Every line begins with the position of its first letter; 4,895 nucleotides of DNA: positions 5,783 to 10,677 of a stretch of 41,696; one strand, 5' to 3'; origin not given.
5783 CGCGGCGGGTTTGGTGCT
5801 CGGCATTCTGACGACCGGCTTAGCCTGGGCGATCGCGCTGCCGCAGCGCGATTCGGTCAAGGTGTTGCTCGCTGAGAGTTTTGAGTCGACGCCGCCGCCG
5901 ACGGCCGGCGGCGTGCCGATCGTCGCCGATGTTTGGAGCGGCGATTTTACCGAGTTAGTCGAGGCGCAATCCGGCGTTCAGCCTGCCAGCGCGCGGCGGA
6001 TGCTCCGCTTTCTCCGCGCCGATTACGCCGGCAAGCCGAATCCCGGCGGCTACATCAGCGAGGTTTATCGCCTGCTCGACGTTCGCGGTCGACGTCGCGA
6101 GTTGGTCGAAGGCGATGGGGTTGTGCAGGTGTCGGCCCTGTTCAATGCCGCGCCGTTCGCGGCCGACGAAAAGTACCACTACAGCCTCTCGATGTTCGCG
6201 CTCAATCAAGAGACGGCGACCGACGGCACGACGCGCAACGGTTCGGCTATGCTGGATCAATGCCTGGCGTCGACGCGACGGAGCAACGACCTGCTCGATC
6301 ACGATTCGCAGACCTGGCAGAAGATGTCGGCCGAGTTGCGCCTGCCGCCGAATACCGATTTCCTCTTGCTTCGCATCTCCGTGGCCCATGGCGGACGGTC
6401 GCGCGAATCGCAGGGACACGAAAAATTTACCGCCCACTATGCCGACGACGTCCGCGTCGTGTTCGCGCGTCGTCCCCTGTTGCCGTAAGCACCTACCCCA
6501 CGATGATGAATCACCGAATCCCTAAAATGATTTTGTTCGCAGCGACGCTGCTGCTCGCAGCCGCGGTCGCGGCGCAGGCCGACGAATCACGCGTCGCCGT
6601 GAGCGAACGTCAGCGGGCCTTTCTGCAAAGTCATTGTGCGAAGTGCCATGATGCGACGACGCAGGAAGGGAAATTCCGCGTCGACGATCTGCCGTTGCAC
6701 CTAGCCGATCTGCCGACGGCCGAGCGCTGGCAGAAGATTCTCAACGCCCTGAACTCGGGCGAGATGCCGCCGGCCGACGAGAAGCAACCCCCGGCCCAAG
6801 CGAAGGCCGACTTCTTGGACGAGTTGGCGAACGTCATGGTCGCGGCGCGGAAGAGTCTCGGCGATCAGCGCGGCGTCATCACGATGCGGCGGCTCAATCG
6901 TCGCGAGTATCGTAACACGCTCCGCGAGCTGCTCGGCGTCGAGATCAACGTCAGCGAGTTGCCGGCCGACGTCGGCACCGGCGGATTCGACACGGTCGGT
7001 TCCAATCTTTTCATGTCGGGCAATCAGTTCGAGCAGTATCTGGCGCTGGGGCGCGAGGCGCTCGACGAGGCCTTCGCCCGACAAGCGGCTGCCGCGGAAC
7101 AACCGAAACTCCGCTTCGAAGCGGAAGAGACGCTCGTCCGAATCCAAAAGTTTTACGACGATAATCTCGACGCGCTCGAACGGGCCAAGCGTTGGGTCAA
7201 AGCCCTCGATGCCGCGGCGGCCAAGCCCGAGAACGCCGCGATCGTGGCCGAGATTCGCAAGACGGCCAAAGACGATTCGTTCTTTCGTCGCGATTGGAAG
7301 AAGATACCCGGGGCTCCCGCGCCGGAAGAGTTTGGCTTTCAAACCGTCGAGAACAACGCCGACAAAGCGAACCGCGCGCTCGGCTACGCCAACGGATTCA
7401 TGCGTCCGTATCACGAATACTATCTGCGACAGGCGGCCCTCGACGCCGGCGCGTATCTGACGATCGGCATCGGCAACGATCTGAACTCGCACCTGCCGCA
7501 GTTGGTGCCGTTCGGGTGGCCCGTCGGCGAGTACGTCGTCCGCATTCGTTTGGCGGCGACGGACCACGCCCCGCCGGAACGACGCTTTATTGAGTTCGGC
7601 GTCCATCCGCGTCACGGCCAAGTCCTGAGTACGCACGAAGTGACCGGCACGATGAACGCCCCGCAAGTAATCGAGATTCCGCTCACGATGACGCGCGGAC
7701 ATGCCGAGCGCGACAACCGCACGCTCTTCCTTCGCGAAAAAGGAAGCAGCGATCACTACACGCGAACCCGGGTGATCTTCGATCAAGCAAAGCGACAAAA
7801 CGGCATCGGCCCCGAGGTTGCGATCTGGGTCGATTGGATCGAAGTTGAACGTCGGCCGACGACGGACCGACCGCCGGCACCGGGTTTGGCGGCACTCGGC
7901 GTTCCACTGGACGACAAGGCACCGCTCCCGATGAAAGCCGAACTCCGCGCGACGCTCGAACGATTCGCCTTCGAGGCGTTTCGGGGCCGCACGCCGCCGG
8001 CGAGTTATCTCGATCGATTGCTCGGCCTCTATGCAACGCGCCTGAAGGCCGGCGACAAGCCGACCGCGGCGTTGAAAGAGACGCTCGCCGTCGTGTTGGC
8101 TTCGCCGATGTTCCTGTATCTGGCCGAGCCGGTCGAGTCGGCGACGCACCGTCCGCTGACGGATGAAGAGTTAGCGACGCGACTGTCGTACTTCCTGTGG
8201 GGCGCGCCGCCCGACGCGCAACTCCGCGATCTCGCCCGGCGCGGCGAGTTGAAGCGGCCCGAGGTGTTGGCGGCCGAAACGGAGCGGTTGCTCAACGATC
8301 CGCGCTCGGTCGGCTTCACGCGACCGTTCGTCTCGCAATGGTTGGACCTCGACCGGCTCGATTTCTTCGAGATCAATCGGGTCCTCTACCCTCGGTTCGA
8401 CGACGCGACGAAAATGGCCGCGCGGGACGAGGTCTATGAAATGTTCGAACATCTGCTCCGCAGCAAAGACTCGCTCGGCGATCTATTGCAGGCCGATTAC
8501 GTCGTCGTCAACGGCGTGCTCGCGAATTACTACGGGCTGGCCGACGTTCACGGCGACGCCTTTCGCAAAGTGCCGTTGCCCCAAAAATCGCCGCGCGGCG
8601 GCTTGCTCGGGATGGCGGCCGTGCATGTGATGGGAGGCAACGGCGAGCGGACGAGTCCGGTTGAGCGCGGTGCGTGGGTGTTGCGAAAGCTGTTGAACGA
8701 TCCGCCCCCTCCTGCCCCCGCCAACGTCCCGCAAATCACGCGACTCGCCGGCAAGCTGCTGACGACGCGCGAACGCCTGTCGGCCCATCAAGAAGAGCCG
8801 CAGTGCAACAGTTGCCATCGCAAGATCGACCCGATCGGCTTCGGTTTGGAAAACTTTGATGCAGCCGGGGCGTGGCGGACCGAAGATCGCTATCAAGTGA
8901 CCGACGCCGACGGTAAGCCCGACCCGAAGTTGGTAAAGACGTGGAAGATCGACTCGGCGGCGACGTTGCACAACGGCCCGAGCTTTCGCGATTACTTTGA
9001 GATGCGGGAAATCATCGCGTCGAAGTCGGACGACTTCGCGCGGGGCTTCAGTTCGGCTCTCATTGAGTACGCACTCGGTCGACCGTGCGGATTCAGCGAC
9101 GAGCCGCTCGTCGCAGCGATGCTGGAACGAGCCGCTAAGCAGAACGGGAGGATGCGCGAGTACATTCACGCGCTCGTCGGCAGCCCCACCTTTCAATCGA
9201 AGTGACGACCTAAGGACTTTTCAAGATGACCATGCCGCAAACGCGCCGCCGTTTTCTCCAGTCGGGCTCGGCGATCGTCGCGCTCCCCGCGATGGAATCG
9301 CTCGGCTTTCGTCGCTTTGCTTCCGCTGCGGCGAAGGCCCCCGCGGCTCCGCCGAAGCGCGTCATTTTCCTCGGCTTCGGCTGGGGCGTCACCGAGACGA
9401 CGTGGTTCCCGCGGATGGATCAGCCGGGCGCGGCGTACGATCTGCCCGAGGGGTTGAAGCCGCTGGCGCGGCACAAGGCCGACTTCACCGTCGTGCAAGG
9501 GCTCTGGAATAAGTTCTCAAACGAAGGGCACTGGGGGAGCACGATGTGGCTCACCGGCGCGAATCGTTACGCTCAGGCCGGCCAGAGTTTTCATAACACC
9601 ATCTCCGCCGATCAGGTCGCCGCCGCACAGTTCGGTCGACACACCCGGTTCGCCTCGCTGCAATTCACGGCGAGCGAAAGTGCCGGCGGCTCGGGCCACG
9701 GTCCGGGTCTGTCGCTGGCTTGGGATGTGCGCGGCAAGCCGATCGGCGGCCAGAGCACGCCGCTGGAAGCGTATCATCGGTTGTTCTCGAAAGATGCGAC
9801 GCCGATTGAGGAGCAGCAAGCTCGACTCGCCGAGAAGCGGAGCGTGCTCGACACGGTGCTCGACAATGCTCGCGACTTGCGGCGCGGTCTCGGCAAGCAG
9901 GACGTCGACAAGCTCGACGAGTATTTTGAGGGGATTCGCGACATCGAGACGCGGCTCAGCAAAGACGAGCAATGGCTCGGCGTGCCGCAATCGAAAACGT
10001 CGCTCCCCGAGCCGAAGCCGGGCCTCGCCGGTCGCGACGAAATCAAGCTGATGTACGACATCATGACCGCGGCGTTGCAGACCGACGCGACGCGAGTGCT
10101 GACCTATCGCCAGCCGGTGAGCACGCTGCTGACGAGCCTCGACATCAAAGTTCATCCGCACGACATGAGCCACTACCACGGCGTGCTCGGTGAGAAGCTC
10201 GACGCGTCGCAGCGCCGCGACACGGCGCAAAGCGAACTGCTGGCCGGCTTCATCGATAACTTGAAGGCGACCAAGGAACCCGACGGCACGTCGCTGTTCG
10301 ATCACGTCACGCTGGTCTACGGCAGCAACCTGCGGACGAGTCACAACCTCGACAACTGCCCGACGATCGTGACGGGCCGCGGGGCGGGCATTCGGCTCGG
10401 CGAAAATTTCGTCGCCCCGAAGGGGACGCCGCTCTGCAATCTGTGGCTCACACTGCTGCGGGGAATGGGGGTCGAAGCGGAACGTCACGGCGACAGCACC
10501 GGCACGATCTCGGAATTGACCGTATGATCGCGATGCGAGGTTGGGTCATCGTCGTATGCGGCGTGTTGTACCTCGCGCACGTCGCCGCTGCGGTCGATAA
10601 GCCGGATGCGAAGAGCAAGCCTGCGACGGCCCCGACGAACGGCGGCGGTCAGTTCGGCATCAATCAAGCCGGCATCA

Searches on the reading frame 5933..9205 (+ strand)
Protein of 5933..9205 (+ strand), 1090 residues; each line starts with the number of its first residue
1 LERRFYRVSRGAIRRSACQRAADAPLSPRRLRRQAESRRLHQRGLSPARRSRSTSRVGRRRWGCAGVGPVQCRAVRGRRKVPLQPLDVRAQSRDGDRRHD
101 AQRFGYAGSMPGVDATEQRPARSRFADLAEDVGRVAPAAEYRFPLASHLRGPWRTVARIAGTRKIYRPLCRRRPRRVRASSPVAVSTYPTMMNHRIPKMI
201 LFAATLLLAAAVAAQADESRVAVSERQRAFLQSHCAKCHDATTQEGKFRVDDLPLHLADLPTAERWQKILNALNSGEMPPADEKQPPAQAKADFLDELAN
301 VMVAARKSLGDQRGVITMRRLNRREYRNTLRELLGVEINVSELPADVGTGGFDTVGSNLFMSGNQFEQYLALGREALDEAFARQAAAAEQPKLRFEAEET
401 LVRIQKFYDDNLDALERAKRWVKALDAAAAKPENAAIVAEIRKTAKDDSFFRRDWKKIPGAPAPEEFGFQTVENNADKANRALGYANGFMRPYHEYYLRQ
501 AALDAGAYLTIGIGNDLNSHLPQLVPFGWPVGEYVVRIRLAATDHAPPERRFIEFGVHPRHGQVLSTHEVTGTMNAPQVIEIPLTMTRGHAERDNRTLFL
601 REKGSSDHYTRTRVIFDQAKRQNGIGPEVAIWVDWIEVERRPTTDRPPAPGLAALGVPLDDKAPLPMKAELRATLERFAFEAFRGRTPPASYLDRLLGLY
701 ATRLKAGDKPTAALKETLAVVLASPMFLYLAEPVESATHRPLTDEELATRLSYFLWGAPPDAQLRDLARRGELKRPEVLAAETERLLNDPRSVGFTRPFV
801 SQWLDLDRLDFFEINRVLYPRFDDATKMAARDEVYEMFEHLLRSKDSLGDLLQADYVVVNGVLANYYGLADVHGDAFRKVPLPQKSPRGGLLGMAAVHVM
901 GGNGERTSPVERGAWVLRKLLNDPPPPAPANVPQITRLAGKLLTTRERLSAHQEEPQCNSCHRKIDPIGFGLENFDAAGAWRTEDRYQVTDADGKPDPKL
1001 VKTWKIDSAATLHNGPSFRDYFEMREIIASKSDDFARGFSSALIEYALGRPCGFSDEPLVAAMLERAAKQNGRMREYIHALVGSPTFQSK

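Call 16: search_protein_families(library=pfam, proteins=[window:5933-9205:+], max_evalue=0.001)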
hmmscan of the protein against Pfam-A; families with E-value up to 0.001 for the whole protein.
window:5933-9205:+ (1090 aa): 7 families
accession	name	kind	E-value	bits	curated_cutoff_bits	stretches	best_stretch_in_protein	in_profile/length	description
PF07631.16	PSD4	-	1.9e-40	138.7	23.3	1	742-869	1-128/128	Protein of unknown function (DUF1592)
PF07627.16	PSCyt3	-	1.5e-35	121.9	27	1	888-985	1-98/98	Protein of unknown function (DUF1588)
PF07626.16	PSD3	-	1.1e-21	77.5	23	1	319-382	1-65/65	Protein of unknown function (DUF1587)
PF07624.16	PSD2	-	1.6e-18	66.6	25.8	1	1014-1087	1-74/74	Protein of unknown function (DUF1585)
PF07637.16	PSD5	-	2.4e-13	50.7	34.2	1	671-732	2-62/62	Protein of unknown function (DUF1595)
PF07635.16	PSCyt1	-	1.9e-06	28.8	22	1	235-282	1-59/59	Planctomycete cytochrome C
PF13442.11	Cytochrome_CBB3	-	0.00025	21.8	27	0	228-289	7-60/68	Cytochrome C oxidase, cbb3-type, subunit III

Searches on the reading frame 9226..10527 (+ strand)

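Call 16: search_protein_families(library=pfam, proteins=[window:9226-10527:+], max_evalue=0.001)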
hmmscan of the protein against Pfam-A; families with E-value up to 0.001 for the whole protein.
window:9226-10527:+ (433 aa): 1 family
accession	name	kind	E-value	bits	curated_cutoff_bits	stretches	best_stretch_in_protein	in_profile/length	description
PF07586.16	HXXSHH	-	7.5e-78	262.6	30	1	45-340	1-307/307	Protein of unknown function (DUF1552)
